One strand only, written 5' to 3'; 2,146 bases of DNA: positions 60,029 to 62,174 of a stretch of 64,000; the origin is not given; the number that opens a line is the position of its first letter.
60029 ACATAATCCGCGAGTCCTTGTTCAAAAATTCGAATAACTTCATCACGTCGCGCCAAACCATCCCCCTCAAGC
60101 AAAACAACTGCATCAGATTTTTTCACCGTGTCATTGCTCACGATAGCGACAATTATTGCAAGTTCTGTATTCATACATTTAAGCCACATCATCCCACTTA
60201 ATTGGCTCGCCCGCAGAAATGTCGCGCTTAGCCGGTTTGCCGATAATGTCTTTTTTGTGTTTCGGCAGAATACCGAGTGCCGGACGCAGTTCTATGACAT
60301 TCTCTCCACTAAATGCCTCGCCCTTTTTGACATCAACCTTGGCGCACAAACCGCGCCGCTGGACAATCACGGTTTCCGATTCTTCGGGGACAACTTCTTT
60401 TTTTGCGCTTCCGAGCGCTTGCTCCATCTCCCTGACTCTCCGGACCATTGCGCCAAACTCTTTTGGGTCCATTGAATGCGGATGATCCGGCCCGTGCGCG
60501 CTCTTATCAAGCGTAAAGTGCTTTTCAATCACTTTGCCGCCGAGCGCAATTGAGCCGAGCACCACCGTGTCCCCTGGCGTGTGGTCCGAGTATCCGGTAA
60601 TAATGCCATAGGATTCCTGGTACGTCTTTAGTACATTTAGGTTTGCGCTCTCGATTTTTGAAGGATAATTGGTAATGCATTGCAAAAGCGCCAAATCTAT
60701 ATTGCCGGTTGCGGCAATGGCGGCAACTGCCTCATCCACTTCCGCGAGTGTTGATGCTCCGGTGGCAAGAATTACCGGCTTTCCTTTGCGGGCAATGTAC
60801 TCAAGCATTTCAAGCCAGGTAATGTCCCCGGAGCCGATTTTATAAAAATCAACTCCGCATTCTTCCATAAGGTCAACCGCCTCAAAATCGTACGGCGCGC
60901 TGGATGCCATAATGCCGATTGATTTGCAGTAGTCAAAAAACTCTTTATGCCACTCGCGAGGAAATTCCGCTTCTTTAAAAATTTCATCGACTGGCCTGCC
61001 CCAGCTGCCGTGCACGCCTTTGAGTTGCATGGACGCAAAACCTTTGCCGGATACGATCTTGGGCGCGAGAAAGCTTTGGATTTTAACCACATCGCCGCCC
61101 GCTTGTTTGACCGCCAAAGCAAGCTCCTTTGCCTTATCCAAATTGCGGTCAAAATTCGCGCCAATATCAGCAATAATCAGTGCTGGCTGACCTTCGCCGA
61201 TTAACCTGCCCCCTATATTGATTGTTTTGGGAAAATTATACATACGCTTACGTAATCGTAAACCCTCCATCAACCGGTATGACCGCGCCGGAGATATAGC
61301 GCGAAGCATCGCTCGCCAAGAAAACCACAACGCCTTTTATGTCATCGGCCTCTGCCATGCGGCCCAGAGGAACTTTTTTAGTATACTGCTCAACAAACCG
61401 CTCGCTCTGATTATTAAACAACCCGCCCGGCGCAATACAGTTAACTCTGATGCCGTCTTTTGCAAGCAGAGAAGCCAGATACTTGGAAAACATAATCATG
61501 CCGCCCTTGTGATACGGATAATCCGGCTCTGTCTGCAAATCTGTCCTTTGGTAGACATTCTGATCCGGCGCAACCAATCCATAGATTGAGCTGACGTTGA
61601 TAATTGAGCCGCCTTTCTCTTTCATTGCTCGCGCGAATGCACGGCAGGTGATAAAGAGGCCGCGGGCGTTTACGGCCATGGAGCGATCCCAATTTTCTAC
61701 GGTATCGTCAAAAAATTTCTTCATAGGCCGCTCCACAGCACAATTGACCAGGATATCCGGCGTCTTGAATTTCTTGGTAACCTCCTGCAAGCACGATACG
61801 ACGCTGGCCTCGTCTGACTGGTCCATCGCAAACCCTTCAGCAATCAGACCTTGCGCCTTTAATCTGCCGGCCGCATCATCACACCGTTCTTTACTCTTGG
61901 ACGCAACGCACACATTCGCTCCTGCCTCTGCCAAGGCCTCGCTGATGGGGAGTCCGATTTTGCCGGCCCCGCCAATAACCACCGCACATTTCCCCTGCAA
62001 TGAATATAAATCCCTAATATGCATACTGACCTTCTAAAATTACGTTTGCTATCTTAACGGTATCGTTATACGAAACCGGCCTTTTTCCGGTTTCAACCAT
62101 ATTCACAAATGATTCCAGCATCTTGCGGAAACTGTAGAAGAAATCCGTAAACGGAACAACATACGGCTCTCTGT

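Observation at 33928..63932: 30 kb co-directional array encoding what look like three parallel nonulosonic (sialic-acid-like) sugar pathways with several tailoring enzymes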

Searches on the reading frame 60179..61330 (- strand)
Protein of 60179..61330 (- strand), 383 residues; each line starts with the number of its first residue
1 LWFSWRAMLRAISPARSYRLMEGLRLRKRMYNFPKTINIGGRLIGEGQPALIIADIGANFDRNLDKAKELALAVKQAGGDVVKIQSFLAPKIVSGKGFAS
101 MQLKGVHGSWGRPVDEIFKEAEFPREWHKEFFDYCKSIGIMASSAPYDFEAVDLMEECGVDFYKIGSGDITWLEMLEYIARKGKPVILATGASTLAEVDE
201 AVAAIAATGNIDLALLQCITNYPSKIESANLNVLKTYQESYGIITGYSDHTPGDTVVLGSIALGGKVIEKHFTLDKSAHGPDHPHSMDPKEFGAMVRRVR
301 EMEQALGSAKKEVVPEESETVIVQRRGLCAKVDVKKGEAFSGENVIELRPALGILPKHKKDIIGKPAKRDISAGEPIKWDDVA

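Call 6: search_protein_families(library=pfam, proteins=[window:60179-61330:-], max_evalue=0.01)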
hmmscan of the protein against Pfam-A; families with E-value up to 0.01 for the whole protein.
window:60179-61330:- (383 aa): 2 families
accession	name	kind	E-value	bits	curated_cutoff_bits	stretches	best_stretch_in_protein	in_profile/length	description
PF03102.20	NeuB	-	4e-80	269.2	22.1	1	74-311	5-241/241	NeuB family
PF08666.17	SAF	-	7.7e-12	46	21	1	326-382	2-62/63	SAF domain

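Call 7: search_protein_families(library=ncbifam, proteins=[window:60179-61330:-])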
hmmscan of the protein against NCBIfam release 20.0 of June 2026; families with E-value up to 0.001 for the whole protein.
window:60179-61330:- (383 aa): 4 families
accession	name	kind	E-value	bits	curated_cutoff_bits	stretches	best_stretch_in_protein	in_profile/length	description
TIGR03569.1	NeuB_NnaB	equivalog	2.8e-91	306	399.65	1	51-377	2-329/329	N-acetylneuraminate synthase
TIGR03586.1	PseI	equivalog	4.9e-89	298.7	340.25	1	50-377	2-327/327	pseudaminic acid synthase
TIGR01361.1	DAHP_synth_Bsub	equivalog_domain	0.00021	20.8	267.75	0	150-216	100-166/260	3-deoxy-7-phosphoheptulonate synthase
NF006421.0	PRK08673.1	subfamily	0.00049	19.4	335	0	148-307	167-334/338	3-deoxy-7-phosphoheptulonate synthase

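Call 16: find_related_loci(query=window:60179-61243:-, collection=genome_contigs, flank=10000)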
Query window:60179-61243:- (354 aa) in genome_contigs; peptide patterns used: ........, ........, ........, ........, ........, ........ (x = any residue, [..] = any of these).
75 stretches matched a pattern; 17 encode a relative of the query (tblastn E <= 1e-3); 17 distinct loci.
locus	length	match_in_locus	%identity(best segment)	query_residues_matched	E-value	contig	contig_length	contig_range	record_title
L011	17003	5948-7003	76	3-354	2e-173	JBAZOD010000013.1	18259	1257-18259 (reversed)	MAG: Patescibacteria group bacterium isolate SO_2017_LW4_86 scaffold_6037_c1_LW137-91_2017, whole genome shotgun sequenc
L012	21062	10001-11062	74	1-354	5e-172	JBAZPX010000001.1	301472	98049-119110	MAG: Patescibacteria group bacterium isolate SO_2017_SWC_4 scaffold_43_c1_LP-4_2017, whole genome shotgun sequence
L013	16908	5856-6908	72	4-354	2e-171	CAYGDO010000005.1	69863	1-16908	MAG TPA_asm: uncultured Candidatus Saccharibacteria bacterium isolate ERP113451_co1_61 genome assembly, contig: NODE_244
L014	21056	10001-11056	69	3-354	8e-170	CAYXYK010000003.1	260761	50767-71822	MAG TPA_asm: uncultured Candidatus Saccharibacteria bacterium isolate SRP170004_co1_45 genome assembly, contig: NODE_42_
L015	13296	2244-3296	69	4-354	4e-168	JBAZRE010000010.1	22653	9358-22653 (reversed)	MAG: Candidatus Paceibacterota bacterium isolate SO_2017_GW1_140 NODE_9007_length_22653_cov_1.369040_OW334_2017, whole g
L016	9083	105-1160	73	1-353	1e-175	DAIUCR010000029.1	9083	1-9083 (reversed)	MAG TPA_asm: Patescibacteria group bacterium isolate CTOTU11756 NODE_2264_length_9083_cov_12.530350, whole genome shotgu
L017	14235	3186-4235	70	3-353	4e-167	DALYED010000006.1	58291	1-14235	MAG TPA_asm: Candidatus Paceibacterota bacterium isolate CTOTU14244 NODE_85_length_58291_cov_4.532351, whole genome shot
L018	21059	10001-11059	62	1-353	2e-144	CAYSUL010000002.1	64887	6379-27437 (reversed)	MAG TPA_asm: uncultured Candidatus Saccharibacteria bacterium isolate SRP302447_co1_302 genome assembly, contig: NODE_13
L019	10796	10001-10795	79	3-267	1e-135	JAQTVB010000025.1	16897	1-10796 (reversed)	MAG: Patescibacteria group bacterium isolate STB_78 NODE_7938_length_16897_cov_3.734109_Sandtown_B, whole genome shotgun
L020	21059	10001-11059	72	2-354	1e-177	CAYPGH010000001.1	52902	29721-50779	MAG TPA_asm: uncultured Candidatus Saccharibacteria bacterium isolate SRP050083_co2_53 genome assembly, contig: NODE_279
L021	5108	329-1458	71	1-353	2e-137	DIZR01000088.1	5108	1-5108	MAG TPA_asm: Patescibacteria group bacterium UBA6023 UBA6023_contig_14004, whole genome shotgun sequence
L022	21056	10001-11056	46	7-353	6e-90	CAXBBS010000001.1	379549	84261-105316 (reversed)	MAG TPA_asm: uncultured Legionella sp. isolate ERR2762136_binner123_Refined_45 genome assembly, contig: ERZ3421823.26, w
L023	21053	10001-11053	70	3-353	5e-165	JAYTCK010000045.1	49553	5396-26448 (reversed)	MAG: bacterium isolate GFS_1518 GFS_1518_44, whole genome shotgun sequence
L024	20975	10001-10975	35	23-348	6e-68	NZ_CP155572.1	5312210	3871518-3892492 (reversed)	Sporomusa malonica strain DSM 5090 chromosome, complete genome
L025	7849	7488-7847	86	1-120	3e-66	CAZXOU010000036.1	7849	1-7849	MAG TPA_asm: uncultured Gammaproteobacteria bacterium isolate binchicken_co48_459 genome assembly, contig: NODE_15339_le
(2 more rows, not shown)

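Call 22: search_solved_structures(query=window:60179-61243:-, max_evalue=0.00001, show_alignments=1)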
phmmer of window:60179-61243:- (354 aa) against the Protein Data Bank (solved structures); distinct sequences matched with E-value up to 0.00001: 8.
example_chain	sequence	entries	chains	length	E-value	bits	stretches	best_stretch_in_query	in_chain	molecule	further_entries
8h2c_A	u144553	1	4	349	1.4e-57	198.8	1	20-352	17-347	Pseudaminic acid synthase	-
1vli_A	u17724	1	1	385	7e-50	173.5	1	8-353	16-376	Spore coat polysaccharide biosynthesis protein spsE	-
1xuu_A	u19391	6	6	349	7.7e-42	147.1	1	8-353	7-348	polysialic acid capsule biosynthesis protein SiaC | N-acetylneuraminate synthase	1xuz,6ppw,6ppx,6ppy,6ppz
4ipj_A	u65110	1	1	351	2e-41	145.7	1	8-353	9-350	Polysialic acid capsule biosynthesis protein SiaC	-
4ipi_A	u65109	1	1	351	5.2e-41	144.3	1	8-353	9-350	Polysialic acid capsule biosynthesis protein SiaC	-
2wqp_A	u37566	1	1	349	1.8e-40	142.5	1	8-353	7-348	POLYSIALIC ACID CAPSULE BIOSYNTHESIS PROTEIN SIAC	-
6ncs_A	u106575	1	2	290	5e-32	114.8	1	5-292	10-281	N-acetylneuraminic acid (Sialic acid) synthetase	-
3g8r_A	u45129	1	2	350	7.3e-26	94.5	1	89-349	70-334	Probable spore coat polysaccharide biosynthesis protein E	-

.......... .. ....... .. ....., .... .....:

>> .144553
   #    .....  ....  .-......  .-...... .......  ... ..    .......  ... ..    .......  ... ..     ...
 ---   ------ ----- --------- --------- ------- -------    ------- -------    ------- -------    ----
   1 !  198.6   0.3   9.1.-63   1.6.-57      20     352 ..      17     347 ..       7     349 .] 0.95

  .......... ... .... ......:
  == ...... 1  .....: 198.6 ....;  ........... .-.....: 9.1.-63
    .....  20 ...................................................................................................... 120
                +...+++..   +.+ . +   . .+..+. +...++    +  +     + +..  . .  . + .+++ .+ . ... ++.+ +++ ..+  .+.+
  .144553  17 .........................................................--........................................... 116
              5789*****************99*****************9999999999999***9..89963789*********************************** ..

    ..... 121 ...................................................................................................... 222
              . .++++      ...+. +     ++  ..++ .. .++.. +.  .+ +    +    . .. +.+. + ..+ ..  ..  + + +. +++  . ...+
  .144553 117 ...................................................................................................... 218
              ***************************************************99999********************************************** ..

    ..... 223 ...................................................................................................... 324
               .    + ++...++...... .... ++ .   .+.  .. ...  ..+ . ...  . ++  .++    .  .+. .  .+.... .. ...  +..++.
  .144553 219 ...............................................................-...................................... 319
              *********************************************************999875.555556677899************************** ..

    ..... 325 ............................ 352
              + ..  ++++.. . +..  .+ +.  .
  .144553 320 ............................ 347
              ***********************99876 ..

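Call 35: search_protein_families(library=pfam, proteins=[L025:2524-3516:+, L025:3497-4816:+, L025:4813-5769:+, L012:9279-9980:+, L012:12316-13104:+, L012:13073-14230:+, L012:14285-15598:+, L012:16744-18210:+, L012:18241-19317:+, L012:19323-20231:+], max_evalue=0.01)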
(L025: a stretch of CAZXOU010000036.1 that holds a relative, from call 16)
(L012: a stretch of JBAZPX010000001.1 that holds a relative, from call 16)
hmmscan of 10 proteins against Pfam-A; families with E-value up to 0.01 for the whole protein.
L025:2524-3516:+ (330 aa): 2 families
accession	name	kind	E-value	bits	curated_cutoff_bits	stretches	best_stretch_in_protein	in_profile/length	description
PF01408.29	GFO_IDH_MocA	-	3.1e-20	73.5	24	1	19-155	1-120/120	Oxidoreductase family, NAD-binding Rossmann fold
PF07579.16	DUF1548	-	0.00039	21.2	22.7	1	133-233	35-134/135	Domain of Unknown Function (DUF1548)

L025:3497-4816:+ (439 aa): 4 families
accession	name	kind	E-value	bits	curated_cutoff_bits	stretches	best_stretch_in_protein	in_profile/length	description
PF01041.23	DegT_DnrJ_EryC1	-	1.2e-95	321.3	19.8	1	56-337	22-299/360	DegT/DnrJ/EryC1/StrS aminotransferase family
PF01212.27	Beta_elim_lyase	-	5.9e-05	23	27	1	60-311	33-284/288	Beta-eliminating lyase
PF00266.25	Aminotran_5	-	0.0037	16.7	21.5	1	67-230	51-221/371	Aminotransferase class-V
PF01276.26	OKR_DC_1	-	0.0062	15.8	27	0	66-192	73-214/417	Orn/Lys/Arg decarboxylase, major domain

L025:4813-5769:+ (318 aa): 0 families

L012:9279-9980:+ (233 aa): 6 families
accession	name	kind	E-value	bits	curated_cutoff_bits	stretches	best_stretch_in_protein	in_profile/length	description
PF08241.18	Methyltransf_11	-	1.8e-14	54.6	21.2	1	57-151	2-95/95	Methyltransferase domain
PF13649.12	Methyltransf_25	-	1.7e-11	45.1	27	1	55-146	1-96/97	Methyltransferase domain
PF13847.12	Methyltransf_31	-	2e-09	37.8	27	1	54-191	6-140/145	Methyltransferase domain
PF08242.18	Methyltransf_12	-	5.2e-07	30.7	30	1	57-148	2-97/98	Methyltransferase domain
PF13489.12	Methyltransf_23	-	6.6e-07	29.6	27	1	37-158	8-123/164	Methyltransferase domain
PF07021.18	MetW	-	0.00013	22.1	21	1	53-127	15-88/193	Methionine biosynthesis protein MetW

L012:12316-13104:+ (262 aa): 2 families
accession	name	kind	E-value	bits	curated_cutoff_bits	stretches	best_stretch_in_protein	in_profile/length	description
PF02348.25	CTP_transf_3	-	2.6e-33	116.1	22.6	1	13-211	2-204/217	Cytidylyltransferase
PF12804.13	NTP_transf_3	-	1.6e-08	35.3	27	1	27-136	16-123/160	MobA-like NTP transferase domain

L012:13073-14230:+ (385 aa): 6 families
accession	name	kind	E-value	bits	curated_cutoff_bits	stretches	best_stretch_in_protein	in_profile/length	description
PF13489.12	Methyltransf_23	-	2.3e-18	66.9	27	1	171-325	17-163/164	Methyltransferase domain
PF08242.18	Methyltransf_12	-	1.8e-05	25.8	30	1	183-266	1-93/98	Methyltransferase domain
PF08241.18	Methyltransf_11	-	2.5e-05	25.2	21.2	1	183-266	1-88/95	Methyltransferase domain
PF13649.12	Methyltransf_25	-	4.4e-05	24.5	27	1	182-265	1-93/97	Methyltransferase domain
PF13847.12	Methyltransf_31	-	0.0015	18.7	27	1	180-276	5-112/145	Methyltransferase domain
PF05219.18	DREV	-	0.0024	17.5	26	1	167-287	83-200/265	DREV methyltransferase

L012:14285-15598:+ (437 aa): 1 family
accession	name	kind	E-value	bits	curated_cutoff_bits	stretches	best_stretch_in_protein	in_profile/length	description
PF00202.27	Aminotran_3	-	1.9e-44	152.4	30.5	1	39-381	12-370/403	Aminotransferase class-III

L012:16744-18210:+ (488 aa): 3 families
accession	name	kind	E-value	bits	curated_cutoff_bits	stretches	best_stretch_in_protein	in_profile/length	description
PF04055.27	Radical_SAM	-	1.8e-21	77.5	29.5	1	220-386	2-164/166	Radical SAM superfamily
PF02310.24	B12-binding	-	6.4e-17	62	32.1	1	14-154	11-120/121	B12 binding domain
PF19864.5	Radical_SAM_N2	-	0.0054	16.6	29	0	116-160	85-127/151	Radical SAM proteins, N-terminal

L012:18241-19317:+ (358 aa): 0 families

L012:19323-20231:+ (302 aa): 1 family
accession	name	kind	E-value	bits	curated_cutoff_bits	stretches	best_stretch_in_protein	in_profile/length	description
PF00248.27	Aldo_ket_red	-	7e-43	147.2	24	1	7-275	1-279/291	Aldo/keto reductase family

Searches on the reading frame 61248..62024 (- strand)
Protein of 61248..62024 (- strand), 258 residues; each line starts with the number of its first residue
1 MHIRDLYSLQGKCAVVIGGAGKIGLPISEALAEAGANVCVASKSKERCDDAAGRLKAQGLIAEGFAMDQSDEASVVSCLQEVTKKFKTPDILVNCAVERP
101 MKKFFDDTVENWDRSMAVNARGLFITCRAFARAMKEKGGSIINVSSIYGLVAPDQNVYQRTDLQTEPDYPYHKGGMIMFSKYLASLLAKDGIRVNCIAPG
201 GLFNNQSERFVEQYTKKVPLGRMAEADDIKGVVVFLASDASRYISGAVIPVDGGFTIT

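Call 6: search_protein_families(library=pfam, proteins=[window:61248-62024:-], max_evalue=0.01)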
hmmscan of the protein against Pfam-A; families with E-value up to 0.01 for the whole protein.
window:61248-62024:- (258 aa): 12 families
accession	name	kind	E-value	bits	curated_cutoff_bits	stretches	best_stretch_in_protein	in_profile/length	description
PF13561.12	adh_short_C2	-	1.1e-47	163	27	1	23-256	8-236/236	Enoyl-(Acyl carrier protein) reductase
PF00106.31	adh_short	-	7.9e-37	127.1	26.6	1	12-202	1-182/195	short chain dehydrogenase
PF08659.16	KR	-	7e-10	39.5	22.6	1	15-152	4-142/180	KR domain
PF03435.24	Sacchrp_dh_NADP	-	3.6e-06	27.8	25.1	1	15-98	2-78/129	Saccharopine dehydrogenase NADP binding domain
PF01370.27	Epimerase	-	7.6e-06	26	20.9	1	15-206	2-176/240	NAD dependent epimerase/dehydratase family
PF04321.23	RmlD_sub_bind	-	6.3e-05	22.6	27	1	15-167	4-121/287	RmlD substrate binding domain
PF02737.24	3HCDH_N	-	0.00024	21.5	22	1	15-99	2-89/180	3-hydroxyacyl-CoA dehydrogenase, NAD binding domain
PF13241.12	NAD_binding_7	-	0.00044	21.2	22.1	1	9-100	5-96/104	Putative NAD(P)-binding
PF03807.23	F420_oxidored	-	0.0026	18.7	21.6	1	16-58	4-47/94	NADP oxidoreductase coenzyme F420-dependent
PF16363.11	GDP_Man_Dehyd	-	0.0032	17.4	27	1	16-220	2-199/332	GDP-mannose 4,6 dehydratase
PF02882.25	THF_DHG_CYH_C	-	0.0078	16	27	0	8-46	33-71/160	Tetrahydrofolate dehydrogenase/cyclohydrolase, NAD(P)-binding domain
PF02254.24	TrkA_N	-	0.0094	16.7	23.8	0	15-63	1-48/116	TrkA-N domain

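Call 28: search_protein_families(library=ncbifam, proteins=[window:61248-62024:-], max_evalue=0.001)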
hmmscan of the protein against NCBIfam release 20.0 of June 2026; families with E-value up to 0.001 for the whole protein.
window:61248-62024:- (258 aa): 220 families (the best 25 are shown)
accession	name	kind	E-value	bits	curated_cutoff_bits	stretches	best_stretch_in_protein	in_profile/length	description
NF006070.0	PRK08213.1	subfamily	1e-56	192.4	279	1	1-257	2-258/259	gluconate 5-dehydrogenase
NF006619.0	PRK09186.1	equivalog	2e-51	175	255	1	9-257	2-256/256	oxidoreductase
NF005559.1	PRK07231.1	subfamily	6.1e-51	173.3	215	1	9-256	2-248/249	glucose 1-dehydrogenase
NF009466.0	PRK12826.1-2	subfamily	2.4e-46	158.2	222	1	12-255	4-244/248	3-oxoacyl-ACP reductase FabG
TIGR01830.1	3oxo_ACP_reduc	equivalog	1.4e-44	152.6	297.75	1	14-255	1-238/239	3-oxoacyl-[acyl-carrier-protein] reductase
NF004198.0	PRK05653.1-3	equivalog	8.6e-44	149.8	296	1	8-256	4-247/248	3-oxoacyl-ACP reductase FabG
NF005067.0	PRK06484.1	equivalog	1.1e-43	149.6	713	1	10-256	8-252/524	short chain dehydrogenase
NF004197.0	PRK05653.1-1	equivalog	1.2e-43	149.5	332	1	8-256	4-247/249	3-oxoacyl-ACP reductase FabG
NF004791.0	PRK06138.1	equivalog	1.9e-43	148.6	312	1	8-257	2-251/252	SDR family oxidoreductase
NF004778.0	PRK06124.1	equivalog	5e-43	147.3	303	1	2-257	2-254/256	SDR family oxidoreductase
NF006132.0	PRK08277.1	subfamily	5.7e-43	147.3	281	1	4-256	3-275/280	D-mannonate oxidoreductase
NF052558.1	MBtsdlDhBudC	equivalog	1.5e-42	146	270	1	10-256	2-242/250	meso-2,3-butanediol dehydrogenase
NF005446.0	PRK07035.1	equivalog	3.6e-42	144.4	373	1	4-256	4-254/255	SDR family oxidoreductase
NF005309.0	PRK06841.1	subfamily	3.6e-41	141.3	286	1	4-257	8-254/255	GolD/DthD family dehydrogenase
NF004774.0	PRK06114.1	equivalog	8.7e-41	140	360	1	4-256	9-260/262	SDR family oxidoreductase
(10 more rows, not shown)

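Call 89: search_dna_similar(query=window:61248-62024:-, collection=phages, mode=protein, max_rows=10, max_evalue=1e-10)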
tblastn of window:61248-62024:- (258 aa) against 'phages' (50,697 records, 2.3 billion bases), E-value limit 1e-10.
Records with a match: 92; places in all: 109; records where one place covers at least 80% of the query: 84.
Best place of each record, by identity: <60% 92.
By first word of the organism name: Listeria 25; Bacteriophage 19; Acinetobacter 18; Staphylococcus 8; Enterococcus 7; Salmonella 5; Pseudomonas 3; Ralstonia 2; Escherichia 2; Marine 1; and 2 more.
By host as written in the record: - 40; Listeria monocytogenes 25; Staphylococcus aureus 8; Enterococcus faecalis 5; Pseudomonas aeruginosa 3; Homo sapiens 3; Ralstonia solanacearum 2; Escherichia coli O157:H7 ATCC 43895 2; and 3 more.
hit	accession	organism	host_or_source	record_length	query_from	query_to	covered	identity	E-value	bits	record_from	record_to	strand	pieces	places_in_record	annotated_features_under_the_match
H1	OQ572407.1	Pseudomonas phage Y5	Pseudomonas aeruginosa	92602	9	257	97%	33.1%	4e-24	106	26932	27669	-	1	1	record has no annotation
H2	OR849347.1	Listeria phage LM 4-14-1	Listeria monocytogenes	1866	6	257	98%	32.2%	3e-31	126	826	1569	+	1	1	record has no annotation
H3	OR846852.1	Listeria phage LM 4-11-1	Listeria monocytogenes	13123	6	257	98%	32.2%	5e-31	126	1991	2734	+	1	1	record has no annotation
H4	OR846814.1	Listeria phage LM 4-11-1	Listeria monocytogenes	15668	6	257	98%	32.2%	6e-31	126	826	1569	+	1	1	record has no annotation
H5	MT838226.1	Bacteriophage sp.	human fecal samples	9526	9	257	97%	32.5%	9e-25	108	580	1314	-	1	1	record has no annotation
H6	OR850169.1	Staphylococcus phage SA 1298 Kay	Staphylococcus aureus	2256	12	255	95%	32.9%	2e-28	118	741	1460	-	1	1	record has no annotation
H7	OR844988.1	Staphylococcus phage SA 1306 Kay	Staphylococcus aureus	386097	12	255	95%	32.9%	3e-28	118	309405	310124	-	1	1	record has no annotation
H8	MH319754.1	Marine virus AG-345-L05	single cell amplified by WGA-X; seawater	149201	28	256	89%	35.0%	4e-34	135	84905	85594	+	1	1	record has no annotation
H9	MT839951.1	Bacteriophage sp.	human fecal samples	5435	12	257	95%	32.5%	5e-28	117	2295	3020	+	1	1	record has no annotation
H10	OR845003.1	Staphylococcus phage SA 1306 Kay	Staphylococcus aureus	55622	9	254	95%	32.4%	1e-28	119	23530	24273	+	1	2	record has no annotation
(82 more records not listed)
